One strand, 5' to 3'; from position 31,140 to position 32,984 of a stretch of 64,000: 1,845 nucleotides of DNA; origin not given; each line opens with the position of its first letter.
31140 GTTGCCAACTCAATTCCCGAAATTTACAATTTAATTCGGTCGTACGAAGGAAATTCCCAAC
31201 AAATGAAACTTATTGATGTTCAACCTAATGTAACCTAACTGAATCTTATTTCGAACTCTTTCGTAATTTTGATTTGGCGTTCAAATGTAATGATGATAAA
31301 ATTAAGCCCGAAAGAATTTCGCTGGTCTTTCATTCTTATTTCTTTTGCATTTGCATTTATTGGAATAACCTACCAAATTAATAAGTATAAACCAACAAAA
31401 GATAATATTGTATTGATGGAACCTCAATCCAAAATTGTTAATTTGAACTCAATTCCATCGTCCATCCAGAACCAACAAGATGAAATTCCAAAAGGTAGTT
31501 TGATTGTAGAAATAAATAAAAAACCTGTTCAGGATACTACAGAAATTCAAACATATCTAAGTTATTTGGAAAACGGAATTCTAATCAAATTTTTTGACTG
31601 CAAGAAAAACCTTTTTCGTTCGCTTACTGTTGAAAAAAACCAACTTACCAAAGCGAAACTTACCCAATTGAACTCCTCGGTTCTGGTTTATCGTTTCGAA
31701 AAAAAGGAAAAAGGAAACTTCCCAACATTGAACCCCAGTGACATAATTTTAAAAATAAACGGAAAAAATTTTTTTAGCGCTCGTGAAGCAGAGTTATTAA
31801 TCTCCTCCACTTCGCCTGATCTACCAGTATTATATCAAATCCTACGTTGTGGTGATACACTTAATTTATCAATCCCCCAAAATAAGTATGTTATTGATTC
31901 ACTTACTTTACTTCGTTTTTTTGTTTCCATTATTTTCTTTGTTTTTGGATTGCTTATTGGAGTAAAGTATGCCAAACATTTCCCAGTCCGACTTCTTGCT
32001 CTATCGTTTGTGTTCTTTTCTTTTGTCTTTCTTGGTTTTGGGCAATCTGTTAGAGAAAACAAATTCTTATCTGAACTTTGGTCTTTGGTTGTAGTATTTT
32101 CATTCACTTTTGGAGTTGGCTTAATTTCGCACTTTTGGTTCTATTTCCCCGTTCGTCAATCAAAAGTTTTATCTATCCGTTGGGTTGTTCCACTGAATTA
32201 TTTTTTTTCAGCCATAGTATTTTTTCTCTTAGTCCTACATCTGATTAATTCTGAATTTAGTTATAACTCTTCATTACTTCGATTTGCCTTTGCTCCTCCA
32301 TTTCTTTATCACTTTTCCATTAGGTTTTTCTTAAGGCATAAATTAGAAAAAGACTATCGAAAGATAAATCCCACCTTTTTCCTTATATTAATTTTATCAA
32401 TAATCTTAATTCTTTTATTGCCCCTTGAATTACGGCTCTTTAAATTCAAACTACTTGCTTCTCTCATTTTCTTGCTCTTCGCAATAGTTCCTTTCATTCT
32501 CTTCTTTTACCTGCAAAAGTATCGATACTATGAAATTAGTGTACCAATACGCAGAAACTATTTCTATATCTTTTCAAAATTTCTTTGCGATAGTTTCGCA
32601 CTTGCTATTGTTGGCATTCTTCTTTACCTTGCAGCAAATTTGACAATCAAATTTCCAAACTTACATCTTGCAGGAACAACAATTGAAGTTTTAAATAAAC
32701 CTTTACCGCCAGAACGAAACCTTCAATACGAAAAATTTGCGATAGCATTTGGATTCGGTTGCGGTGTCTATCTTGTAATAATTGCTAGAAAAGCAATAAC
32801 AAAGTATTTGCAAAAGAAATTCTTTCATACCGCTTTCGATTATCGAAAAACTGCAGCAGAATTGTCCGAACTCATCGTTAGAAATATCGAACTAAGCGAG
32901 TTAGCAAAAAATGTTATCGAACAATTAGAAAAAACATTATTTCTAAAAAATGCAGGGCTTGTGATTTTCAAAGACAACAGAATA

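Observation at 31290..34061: Periplasmic PDZ-like repeats fused through a polytopic membrane domain to GAF plus PP2C phosphatase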

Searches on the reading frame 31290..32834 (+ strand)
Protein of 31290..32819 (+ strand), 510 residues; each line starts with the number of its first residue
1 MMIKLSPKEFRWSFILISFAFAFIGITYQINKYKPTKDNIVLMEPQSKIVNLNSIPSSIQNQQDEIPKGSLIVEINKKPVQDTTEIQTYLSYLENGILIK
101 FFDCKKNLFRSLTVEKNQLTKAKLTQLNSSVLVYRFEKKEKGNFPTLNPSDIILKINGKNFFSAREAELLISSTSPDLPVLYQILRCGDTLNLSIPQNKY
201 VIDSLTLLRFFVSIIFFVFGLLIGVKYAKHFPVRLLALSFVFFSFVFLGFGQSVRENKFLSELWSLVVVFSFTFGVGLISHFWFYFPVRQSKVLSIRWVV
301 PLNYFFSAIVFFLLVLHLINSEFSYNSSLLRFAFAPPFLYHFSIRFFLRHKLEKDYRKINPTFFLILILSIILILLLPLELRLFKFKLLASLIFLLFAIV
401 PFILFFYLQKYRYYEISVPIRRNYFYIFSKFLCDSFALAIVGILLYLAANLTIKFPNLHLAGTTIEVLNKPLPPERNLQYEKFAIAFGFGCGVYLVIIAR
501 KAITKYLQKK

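Call 11: search_protein_representatives(protein=window:31290-32819:+)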
Query: 510 residues. Proteins with E-value up to 0.001 (for the whole library): 199; up to 1e-10: 136; up to 1e-30: 5. The best 150 are listed.
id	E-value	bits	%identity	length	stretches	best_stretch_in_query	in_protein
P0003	3.8e-127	441.6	45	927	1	4-510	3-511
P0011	1.0e-75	272.0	36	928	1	3-509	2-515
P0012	4.8e-56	207.1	30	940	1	2-510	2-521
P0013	3.2e-54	201.1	32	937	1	10-510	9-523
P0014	1.8e-32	129.4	28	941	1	7-506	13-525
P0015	1.1e-29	120.2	25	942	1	7-490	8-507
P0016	2.7e-29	118.9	24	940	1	20-488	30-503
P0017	4.1e-29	118.3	27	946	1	61-495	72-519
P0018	8.7e-29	117.2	26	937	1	14-494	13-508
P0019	1.3e-28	116.6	26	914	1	42-505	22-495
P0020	1.4e-28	116.5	24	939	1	62-510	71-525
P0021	6.9e-27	110.9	25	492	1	48-475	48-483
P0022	7.7e-27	110.8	27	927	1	10-484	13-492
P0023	1.1e-26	110.3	27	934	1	31-486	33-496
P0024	7.9e-26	107.4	24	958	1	7-484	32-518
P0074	4.4e-18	81.9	24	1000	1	13-478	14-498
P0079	3.7e-17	78.9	28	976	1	84-500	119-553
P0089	2.6e-16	76.1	24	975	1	5-510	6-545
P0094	9.5e-16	74.2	25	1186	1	21-482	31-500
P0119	6.2e-13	64.9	24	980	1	149-510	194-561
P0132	1.0e-11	60.9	23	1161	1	44-468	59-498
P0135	2.3e-11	59.7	19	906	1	10-487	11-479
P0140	7.1e-11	58.1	24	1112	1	9-470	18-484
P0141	7.4e-11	58.1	22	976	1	102-510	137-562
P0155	2.0e-09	53.3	21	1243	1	141-472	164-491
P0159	6.3e-09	51.7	24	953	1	106-505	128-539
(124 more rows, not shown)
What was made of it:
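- Tried and rejected: The exhaustive representative search (call 11) was what revealed the family.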

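Call 29: search_solved_structures(query=A3, max_evalue=1, show_alignments=2)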
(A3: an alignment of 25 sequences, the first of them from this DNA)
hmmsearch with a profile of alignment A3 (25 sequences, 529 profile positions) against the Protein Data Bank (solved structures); distinct sequences matched with E-value up to 1: 360 (the best 60 are shown).
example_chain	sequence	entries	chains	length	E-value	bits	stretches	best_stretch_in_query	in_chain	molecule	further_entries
4a8a_A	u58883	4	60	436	2.8e-16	62.4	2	129-209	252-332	PERIPLASMIC PH-DEPENDENT SERINE ENDOPROTEASE DEGQ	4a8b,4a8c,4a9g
8kic_D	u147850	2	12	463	3.8e-16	62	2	129-209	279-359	peptidase Do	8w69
3wkl_A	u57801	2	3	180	2.6e-15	59.2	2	144-210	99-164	Putative Zinc Metalloprotease AQ_1964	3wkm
4ynn_A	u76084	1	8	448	3.1e-15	59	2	140-210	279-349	Protease DO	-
9j82_A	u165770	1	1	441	5.2e-15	58.3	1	75-210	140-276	Putative zinc metalloprotease aq_1964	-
6icc_A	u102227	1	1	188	7.4e-15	57.7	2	144-210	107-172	PDZ tandem fragment with PA tag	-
6al1_A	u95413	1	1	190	7.7e-15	57.7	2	144-210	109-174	PDZ tandem fragment with PA tag insertion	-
7cqc_A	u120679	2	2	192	7.9e-15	57.6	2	144-210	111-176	Putative zinc metalloprotease aq_1964,PA14 from Podoplanin,Putative zinc metalloprotease a | Putative zinc metalloprotease aq_1964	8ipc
7xs0_A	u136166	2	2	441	1.9e-13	53.1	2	139-210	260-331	Periplasmic serine endoprotease DegP-like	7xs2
6z05_A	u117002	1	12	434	2e-13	53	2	138-202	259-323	DegQ family serine endoprotease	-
5y2d_A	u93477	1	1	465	2.2e-13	52.9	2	139-210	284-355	Periplasmic serine endoprotease DegP-like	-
3pv2_A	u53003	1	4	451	3.4e-13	52.2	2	141-206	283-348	DegQ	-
3pv3_A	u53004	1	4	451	3.4e-13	52.2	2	141-206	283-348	DegQ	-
3pv5_A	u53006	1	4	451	3.4e-13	52.2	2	141-206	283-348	DegQ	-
9j83_A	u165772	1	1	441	4e-13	52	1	75-210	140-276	Putative zinc metalloprotease aq_1964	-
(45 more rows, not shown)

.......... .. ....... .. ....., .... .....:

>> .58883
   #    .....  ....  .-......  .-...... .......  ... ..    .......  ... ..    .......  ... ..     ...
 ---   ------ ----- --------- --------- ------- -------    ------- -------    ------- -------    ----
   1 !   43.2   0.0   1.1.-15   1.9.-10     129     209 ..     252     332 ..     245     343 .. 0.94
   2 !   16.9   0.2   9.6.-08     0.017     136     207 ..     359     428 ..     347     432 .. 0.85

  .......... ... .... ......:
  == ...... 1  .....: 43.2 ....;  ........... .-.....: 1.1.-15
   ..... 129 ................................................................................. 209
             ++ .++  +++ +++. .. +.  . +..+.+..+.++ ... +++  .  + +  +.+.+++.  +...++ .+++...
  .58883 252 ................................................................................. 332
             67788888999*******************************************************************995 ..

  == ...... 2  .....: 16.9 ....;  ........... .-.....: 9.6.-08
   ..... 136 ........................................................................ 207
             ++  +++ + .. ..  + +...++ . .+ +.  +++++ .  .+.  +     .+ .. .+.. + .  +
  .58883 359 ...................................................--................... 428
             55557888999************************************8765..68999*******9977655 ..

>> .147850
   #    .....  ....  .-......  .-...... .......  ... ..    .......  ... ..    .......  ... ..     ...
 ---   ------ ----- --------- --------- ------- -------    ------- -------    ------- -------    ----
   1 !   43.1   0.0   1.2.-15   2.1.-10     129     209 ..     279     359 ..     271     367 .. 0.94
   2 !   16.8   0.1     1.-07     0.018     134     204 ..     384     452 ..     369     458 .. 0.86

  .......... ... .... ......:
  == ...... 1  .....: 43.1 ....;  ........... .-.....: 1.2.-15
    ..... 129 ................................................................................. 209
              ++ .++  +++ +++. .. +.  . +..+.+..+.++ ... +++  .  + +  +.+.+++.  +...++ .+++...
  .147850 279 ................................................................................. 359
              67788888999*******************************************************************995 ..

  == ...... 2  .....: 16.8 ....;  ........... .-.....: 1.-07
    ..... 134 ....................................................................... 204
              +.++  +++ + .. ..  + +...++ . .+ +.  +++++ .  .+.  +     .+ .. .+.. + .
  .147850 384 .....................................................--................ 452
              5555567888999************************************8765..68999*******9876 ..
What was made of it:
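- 31635..31880 (+): PDZ2 (about residues 116-197). The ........-equivalent loop is degenerate here (residues 137-147). Family profile against DegQ PDZ1, E 2.8e-16 (call 29).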

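Call 36: predict_structure(alignment_id=A3)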
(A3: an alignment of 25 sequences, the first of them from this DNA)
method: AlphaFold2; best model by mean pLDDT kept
length: 515 residues; sequences in the alignment: 25
mean_pLDDT: 82.0   pTM: 0.66
mean pLDDT of the five models: 82.0, 81.8, 80.1, 79.3, 79.0
residues with pLDDT >= 90: 132; 70-90: 312; 50-70: 63; < 50: 8
segments of 3 or more residues with pLDDT < 50: 1-3
pLDDT, mean of each block of 10 residues (from residue 1): 72 91 82 61 86 84 82 89 83 83 89 87 87 72 70 91 86 79 90 76 79 93 90 93 86 60 85 92 86 89 93 87 64 81 86 69 73 71 69 87 84 71 74 90 92 79 78 83 91 94 87 60
secondary structure, 60 per line:
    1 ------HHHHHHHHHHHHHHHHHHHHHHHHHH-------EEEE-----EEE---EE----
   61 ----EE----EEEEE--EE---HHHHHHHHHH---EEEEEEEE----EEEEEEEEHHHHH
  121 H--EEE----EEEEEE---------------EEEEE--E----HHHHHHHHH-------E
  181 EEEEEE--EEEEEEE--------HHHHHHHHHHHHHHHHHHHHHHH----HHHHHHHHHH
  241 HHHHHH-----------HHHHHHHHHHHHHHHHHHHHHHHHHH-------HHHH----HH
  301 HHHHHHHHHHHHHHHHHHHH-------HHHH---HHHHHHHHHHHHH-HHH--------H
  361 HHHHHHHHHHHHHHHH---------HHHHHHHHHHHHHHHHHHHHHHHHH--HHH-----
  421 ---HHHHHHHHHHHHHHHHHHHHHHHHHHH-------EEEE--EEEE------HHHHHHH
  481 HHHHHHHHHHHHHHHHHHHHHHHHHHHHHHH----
elements in order: H7-32 E40-43 E49-51 E71-75 H83-92 E96-103 E108-115 H116-121 E124-126 E131-136 E152-156 H164-172 E180-186 E189-195 H204-226 H231-246 H258-283 H291-294 H299-320 H328-331 H335-347 H360-376 H386-410 H424-450 E458-461 E464-467 H474-511
